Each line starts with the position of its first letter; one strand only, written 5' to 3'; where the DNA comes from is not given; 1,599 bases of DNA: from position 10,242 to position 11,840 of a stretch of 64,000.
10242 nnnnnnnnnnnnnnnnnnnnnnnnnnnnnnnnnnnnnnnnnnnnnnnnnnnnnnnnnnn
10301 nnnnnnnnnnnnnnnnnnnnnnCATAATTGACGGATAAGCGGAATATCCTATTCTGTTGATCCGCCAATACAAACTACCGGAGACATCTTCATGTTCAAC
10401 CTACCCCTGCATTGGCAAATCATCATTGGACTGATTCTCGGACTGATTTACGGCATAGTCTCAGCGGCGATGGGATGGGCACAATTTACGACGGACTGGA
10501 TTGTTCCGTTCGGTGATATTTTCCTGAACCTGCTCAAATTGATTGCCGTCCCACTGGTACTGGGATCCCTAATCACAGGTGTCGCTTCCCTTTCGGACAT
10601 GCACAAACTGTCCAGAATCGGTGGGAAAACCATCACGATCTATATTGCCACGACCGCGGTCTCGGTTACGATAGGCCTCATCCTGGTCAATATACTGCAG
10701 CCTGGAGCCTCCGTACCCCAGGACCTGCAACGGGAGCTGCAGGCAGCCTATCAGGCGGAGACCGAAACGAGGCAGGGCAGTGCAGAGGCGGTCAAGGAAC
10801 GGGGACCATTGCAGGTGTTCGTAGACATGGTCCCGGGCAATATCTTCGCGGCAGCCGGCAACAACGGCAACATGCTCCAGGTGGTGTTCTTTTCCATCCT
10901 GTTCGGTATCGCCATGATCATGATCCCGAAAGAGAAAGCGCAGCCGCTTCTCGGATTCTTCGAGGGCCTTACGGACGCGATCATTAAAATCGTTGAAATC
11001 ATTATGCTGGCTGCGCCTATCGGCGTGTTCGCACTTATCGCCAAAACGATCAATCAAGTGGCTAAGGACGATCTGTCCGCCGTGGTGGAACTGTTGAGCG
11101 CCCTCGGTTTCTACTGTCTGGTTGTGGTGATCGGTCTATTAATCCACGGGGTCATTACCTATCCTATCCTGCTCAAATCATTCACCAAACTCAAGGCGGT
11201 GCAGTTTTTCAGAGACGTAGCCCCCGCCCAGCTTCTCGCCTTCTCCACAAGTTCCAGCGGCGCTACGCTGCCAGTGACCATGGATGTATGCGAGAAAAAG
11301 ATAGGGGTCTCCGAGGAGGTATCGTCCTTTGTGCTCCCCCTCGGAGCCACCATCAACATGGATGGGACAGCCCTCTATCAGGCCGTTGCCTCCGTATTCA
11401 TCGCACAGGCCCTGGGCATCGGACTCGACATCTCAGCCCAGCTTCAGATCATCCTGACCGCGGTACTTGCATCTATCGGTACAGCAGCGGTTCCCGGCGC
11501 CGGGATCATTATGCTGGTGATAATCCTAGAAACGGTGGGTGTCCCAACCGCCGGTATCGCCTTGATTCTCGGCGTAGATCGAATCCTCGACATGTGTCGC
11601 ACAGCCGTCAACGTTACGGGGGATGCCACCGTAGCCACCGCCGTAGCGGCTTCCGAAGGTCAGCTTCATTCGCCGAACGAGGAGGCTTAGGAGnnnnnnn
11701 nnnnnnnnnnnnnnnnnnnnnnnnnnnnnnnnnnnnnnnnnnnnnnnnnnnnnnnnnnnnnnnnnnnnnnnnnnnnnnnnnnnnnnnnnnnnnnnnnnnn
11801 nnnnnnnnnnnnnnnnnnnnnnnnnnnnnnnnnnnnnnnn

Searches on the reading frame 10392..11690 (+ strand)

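Call 63: search_protein_families(library=pfam, proteins=[window:10392-11690:+], max_evalue=0.000001)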
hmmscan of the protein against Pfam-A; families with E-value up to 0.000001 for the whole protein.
window:10392-11690:+ (432 aa): 1 family
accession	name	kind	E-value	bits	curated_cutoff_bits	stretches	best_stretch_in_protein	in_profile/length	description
PF00375.23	SDF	-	1.4e-128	429.6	27.9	1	6-420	1-386/387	Sodium:dicarboxylate symporter family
